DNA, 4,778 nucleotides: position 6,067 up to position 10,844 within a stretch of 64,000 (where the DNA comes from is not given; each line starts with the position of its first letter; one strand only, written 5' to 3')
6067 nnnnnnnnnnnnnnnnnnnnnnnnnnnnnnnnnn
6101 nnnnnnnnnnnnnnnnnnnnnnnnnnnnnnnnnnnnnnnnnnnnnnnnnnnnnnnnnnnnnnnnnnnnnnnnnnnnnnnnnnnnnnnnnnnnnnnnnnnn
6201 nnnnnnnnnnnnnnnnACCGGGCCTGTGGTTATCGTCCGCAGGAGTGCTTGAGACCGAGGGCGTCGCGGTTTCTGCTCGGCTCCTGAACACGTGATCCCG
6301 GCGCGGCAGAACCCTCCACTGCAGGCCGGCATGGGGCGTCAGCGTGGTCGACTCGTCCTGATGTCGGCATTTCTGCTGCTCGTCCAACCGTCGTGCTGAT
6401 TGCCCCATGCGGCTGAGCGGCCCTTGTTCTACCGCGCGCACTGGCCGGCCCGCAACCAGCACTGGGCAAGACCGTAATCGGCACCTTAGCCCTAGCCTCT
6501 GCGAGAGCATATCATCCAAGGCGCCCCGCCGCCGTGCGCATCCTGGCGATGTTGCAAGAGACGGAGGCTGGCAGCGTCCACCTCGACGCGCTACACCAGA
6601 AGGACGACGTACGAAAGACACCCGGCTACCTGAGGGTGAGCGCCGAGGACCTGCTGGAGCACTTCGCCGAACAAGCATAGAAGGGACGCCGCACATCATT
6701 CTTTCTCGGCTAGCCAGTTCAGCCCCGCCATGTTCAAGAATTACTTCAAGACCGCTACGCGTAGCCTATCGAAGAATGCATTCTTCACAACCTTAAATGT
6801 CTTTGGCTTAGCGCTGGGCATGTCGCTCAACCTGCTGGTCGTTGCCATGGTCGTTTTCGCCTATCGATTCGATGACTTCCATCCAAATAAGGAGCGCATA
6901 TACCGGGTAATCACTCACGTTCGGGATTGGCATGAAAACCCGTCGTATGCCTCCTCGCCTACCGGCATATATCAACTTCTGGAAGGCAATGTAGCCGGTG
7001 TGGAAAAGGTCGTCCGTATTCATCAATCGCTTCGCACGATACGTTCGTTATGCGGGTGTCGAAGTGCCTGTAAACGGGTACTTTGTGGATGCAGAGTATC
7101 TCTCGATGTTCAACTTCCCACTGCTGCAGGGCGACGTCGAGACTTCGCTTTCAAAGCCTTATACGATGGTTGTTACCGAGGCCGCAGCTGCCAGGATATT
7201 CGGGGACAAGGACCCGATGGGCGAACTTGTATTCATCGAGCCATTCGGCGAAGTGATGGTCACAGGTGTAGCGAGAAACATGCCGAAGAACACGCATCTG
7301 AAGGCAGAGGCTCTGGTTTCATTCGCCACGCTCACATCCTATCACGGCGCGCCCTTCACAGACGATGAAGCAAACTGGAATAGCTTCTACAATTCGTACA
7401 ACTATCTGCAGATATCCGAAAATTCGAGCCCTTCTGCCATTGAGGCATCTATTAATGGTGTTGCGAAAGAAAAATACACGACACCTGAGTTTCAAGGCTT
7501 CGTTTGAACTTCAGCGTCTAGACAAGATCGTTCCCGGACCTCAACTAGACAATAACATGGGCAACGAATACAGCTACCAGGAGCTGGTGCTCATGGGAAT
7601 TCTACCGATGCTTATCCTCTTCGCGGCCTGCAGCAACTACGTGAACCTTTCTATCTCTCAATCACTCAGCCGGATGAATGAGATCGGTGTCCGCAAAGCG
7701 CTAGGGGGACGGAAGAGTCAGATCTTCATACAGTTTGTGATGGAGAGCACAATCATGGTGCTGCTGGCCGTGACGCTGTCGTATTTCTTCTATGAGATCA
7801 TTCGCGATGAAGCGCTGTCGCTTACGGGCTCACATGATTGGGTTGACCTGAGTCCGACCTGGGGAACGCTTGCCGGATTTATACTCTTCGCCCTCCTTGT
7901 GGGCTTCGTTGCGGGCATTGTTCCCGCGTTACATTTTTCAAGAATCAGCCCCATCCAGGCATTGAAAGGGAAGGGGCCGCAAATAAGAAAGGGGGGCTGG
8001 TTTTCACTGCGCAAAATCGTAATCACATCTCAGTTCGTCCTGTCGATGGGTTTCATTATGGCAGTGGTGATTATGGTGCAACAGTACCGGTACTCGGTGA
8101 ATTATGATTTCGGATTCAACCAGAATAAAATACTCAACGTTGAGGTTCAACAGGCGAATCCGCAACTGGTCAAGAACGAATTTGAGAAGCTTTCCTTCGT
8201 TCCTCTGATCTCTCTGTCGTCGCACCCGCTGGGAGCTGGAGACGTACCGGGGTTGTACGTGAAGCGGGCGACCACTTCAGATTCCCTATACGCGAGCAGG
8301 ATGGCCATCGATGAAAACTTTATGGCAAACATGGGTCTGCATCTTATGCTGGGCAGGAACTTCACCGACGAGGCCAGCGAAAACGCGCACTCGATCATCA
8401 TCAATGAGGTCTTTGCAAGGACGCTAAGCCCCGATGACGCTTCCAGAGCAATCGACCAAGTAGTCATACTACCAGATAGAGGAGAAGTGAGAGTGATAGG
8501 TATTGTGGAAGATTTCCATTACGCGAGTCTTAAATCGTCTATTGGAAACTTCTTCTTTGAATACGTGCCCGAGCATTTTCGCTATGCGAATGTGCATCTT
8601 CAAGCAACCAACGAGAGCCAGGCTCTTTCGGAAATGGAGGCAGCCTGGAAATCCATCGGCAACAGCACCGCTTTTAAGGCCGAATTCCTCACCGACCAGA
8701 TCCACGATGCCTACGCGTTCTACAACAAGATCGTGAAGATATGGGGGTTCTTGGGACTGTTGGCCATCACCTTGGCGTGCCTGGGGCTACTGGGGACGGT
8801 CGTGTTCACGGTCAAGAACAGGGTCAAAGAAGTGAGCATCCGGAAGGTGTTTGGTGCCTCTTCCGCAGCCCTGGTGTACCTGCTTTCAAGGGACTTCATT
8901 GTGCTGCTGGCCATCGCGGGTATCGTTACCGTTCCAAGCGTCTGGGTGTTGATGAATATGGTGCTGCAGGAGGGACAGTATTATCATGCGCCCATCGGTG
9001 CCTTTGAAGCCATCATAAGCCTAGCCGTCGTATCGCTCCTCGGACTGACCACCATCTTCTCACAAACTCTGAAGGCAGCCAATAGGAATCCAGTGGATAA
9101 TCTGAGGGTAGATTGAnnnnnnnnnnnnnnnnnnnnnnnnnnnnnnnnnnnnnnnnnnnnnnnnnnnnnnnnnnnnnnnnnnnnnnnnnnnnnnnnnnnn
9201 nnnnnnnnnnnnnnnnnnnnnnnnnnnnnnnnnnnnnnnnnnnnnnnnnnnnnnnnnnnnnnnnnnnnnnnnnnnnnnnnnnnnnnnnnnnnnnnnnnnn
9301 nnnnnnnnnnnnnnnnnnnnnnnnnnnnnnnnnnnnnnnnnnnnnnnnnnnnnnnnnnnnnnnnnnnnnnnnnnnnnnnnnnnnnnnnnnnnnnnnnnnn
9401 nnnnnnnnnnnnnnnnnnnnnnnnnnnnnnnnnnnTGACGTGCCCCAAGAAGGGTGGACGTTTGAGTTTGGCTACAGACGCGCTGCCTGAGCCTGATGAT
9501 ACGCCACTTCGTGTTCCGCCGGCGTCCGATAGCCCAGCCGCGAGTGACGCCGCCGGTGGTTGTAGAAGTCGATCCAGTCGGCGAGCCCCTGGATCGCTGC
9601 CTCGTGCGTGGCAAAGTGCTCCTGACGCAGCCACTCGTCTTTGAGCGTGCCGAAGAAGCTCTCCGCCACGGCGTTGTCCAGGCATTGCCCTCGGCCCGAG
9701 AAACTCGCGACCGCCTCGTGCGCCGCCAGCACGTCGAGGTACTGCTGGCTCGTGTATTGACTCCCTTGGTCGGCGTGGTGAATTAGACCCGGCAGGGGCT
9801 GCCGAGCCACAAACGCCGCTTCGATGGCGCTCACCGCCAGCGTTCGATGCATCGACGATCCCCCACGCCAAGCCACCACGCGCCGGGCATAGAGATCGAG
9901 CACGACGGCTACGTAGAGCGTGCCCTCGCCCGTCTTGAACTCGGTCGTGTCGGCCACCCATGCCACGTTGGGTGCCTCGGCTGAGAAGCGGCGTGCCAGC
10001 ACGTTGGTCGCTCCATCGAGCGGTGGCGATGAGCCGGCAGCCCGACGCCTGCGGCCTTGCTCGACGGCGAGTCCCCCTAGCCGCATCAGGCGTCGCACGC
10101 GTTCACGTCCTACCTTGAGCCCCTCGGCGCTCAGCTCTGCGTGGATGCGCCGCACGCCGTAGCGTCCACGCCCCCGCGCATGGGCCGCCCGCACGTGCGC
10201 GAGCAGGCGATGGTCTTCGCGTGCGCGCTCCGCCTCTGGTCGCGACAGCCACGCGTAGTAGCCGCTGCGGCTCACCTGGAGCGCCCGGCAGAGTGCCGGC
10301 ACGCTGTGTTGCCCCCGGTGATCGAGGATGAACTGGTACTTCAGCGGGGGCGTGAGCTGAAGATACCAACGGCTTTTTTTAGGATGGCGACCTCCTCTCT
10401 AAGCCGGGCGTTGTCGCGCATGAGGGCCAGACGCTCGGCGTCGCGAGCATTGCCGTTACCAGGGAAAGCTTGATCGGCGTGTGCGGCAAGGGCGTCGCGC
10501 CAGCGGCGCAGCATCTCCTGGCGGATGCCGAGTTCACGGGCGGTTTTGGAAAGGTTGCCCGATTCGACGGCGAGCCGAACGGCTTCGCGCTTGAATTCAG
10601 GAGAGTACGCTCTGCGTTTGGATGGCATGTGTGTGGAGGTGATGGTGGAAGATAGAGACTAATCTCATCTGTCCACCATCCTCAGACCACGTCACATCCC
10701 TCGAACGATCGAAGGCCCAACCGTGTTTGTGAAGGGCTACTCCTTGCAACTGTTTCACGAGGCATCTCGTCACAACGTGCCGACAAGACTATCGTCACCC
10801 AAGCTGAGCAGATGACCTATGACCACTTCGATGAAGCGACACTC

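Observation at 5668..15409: Roughly 9.7-kb decaying genomic island bounded on the right by an orphan tRNA-Thr 3' half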

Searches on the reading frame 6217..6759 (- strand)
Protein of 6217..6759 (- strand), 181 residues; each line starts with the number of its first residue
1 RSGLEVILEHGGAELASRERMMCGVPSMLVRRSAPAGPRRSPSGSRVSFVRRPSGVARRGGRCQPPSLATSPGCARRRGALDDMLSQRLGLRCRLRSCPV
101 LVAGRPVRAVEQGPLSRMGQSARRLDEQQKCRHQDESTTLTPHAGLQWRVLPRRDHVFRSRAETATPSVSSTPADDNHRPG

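Call 29: search_protein_families(library=pfam, proteins=[window:6217-6759:-], max_evalue=1)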
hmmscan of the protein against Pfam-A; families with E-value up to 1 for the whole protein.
window:6217-6759:- (181 aa): 0 families

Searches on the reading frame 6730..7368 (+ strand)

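Call 8: search_protein_families(library=pfam, proteins=[window:6730-7368:+], max_evalue=0.01)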
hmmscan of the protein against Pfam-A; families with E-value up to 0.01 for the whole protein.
window:6730-7368:+ (212 aa): 1 family
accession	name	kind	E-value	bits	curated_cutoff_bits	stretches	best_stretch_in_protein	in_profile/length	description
PF12704.14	MacB_PCD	-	0.0019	19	27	1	20-103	1-78/207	MacB-like periplasmic core domain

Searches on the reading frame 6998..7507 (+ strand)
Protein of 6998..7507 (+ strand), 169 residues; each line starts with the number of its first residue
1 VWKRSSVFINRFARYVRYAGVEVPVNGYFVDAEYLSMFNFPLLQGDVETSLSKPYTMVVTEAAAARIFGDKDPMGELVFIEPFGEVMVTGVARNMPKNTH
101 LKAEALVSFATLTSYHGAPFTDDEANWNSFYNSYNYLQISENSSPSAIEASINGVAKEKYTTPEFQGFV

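Call 8: search_protein_families(library=pfam, proteins=[window:6998-7507:+], max_evalue=0.01)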
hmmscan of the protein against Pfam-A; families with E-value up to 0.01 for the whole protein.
window:6998-7507:+ (169 aa): 1 family
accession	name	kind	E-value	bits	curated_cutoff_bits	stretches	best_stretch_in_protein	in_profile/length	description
PF12704.14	MacB_PCD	-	5.5e-11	43.6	27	1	15-153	78-205/207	MacB-like periplasmic core domain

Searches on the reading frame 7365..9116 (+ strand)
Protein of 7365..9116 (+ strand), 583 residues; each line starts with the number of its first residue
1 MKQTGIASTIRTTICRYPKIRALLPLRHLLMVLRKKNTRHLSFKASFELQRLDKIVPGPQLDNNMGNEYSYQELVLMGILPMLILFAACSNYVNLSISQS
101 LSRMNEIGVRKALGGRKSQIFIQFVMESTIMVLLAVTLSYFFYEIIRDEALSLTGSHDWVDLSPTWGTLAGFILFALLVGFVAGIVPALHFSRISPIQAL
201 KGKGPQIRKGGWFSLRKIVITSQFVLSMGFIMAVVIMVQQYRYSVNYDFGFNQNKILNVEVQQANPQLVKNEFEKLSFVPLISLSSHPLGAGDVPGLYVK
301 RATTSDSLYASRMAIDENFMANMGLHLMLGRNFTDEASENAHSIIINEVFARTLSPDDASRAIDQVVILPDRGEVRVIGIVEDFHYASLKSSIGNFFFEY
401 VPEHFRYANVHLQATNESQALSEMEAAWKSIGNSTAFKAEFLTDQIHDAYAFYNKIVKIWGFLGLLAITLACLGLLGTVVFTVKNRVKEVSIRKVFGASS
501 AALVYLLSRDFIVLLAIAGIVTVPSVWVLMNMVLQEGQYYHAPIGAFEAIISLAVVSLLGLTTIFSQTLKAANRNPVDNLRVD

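Call 8: search_protein_families(library=pfam, proteins=[window:7365-9116:+], max_evalue=0.01)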
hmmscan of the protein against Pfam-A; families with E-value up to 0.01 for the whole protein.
window:7365-9116:+ (583 aa): 2 families
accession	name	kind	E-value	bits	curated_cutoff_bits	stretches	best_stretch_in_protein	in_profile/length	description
PF02687.27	FtsX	-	5.3e-19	68.9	25.5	2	79-196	2-120/120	FtsX-like permease C-terminal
PF12704.14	MacB_PCD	-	1.8e-09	38.6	27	1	225-405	9-173/207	MacB-like periplasmic core domain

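Call 51: search_protein_families(library=ncbifam, proteins=[window:7365-9116:+], max_evalue=0.001)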
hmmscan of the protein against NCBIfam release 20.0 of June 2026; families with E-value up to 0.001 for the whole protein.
window:7365-9116:+ (583 aa): 5 families
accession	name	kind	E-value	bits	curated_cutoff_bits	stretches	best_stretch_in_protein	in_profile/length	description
TIGR03434.1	ADOP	subfamily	2.3e-63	214.6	622.3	1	68-582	266-802/803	ADOP family duplicated permease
NF038008.1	ABC_perm_DarB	equivalog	5e-24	84.3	700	1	61-568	260-771/777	darobactin export ABC transporter permease subunit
NF007826.0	PRK10535.1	equivalog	2.5e-08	32.7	966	1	93-200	541-645/648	macrolide ABC transporter ATP-binding protein/permease MacB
NF038347.1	FtsX_Gpos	exception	2.6e-07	30.3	225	0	75-186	173-285/296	permease-like cell division protein FtsX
TIGR02212.1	lolCE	equivalog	0.00054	19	362.45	0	455-504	264-313/411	lipoprotein-releasing ABC transporter permease subunit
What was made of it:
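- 6724..9116 (+): ADOP-family duplicated FtsX/MacB permease pseudogene (GC about 0.50) with two frameshifts, near 7040 and near 7493. Calls 8 and 51 (TIGR03434 ADOP).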

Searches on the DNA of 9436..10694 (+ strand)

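Call 60: search_dna_similar(query=window:9436-10694:+, collection=plasmids, mode=distant, max_rows=8)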
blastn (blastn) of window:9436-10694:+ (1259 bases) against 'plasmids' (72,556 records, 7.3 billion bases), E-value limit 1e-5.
Records with a match: 5; places in all: 6; records where one place covers at least 80% of the query: 0.
Best place of each record, by identity: 90-95% 1; 80-90% 3; 60-80% 1.
By first word of the organism name: Methylorubrum 1; Rhizobium 1; Cupriavidus 1; Variovorax 1; Burkholderia 1.
By predicted mobility (MOB-suite, as given by PLSDB): non-mobilizable 3; conjugative 2.
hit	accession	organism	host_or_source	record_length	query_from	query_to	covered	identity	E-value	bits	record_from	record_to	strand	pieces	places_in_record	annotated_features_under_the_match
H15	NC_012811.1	Methylorubrum extorquens AM1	-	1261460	93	255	13%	70.4%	4e-6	61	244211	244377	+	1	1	none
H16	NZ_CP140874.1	Rhizobium beringeri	Trifolium pratense,whole organism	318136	198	256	5%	83.3%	4e-6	61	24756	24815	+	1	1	IS3 family transposase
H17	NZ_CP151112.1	Cupriavidus metallidurans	-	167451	200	256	5%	86.2%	1e-7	66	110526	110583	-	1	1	none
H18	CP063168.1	Variovorax paradoxus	-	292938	198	254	5%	84.5%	4e-6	62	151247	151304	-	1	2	none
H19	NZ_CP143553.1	Burkholderia multivorans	Homo sapiens,bronchoalveolar lavage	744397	206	256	4%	90.4%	3e-8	69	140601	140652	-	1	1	none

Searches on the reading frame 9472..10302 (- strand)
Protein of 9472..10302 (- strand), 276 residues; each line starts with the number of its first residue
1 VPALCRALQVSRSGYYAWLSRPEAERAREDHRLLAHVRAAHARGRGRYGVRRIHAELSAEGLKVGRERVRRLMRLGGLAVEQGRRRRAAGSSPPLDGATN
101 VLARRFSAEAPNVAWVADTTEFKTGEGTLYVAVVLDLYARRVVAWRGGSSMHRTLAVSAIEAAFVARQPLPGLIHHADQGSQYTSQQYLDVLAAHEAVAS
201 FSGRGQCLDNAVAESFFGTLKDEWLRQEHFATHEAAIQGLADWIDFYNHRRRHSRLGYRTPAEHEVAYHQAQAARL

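Call 8: search_protein_families(library=pfam, proteins=[window:9472-10302:-], max_evalue=0.01)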
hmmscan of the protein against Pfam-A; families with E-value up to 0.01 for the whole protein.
window:9472-10302:- (276 aa): 4 families
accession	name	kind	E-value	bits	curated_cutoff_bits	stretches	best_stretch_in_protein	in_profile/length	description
PF00665.32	rve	-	2.2e-21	76.5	32.6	1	109-207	2-102/102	Integrase core domain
PF13683.12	rve_3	-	1.7e-19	69.8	26.5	1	200-261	6-67/67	Integrase core domain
PF13276.12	HTH_21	-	9.8e-14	51.8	28.1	1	30-86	3-60/60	HTH-like domain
PF13333.12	rve_2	-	7.2e-13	48.9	22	1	214-265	1-52/56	Integrase core domain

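Call 51: search_protein_families(library=ncbifam, proteins=[window:9472-10302:-], max_evalue=0.001)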
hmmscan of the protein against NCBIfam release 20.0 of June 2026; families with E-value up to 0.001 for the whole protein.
window:9472-10302:- (276 aa): 4 families
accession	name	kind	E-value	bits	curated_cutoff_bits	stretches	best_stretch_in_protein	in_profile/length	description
NF033516.0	transpos_IS3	equivalog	3.8e-95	319.3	160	1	3-264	105-368/369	IS3 family transposase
NF033577.2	transpos_IS481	equivalog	4.6e-30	105.1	224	1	3-263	18-282/284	IS481 family transposase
NF006918.0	PRK09409.1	subfamily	1.5e-11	44.4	597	1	6-264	19-284/301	IS2 transposase TnpB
NF033546.1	transpos_IS21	equivalog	2.3e-06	27.3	160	0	176-263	192-280/294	IS21 family transposase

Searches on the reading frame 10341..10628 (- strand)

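Call 8: search_protein_families(library=pfam, proteins=[window:10341-10628:-], max_evalue=0.01)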
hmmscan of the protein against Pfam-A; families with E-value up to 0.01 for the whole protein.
window:10341-10628:- (95 aa): 3 families
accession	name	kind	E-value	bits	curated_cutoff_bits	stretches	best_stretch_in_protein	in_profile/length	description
PF01527.26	HTH_Tnp_1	-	1.4e-11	44.9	24.1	1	4-81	3-75/75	Transposase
PF13518.12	HTH_28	-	0.00015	22.2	25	1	12-47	1-36/52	Helix-turn-helix domain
PF09607.16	BrkDBD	-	0.0058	17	23.4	0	4-45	2-47/58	Brinker DNA-binding domain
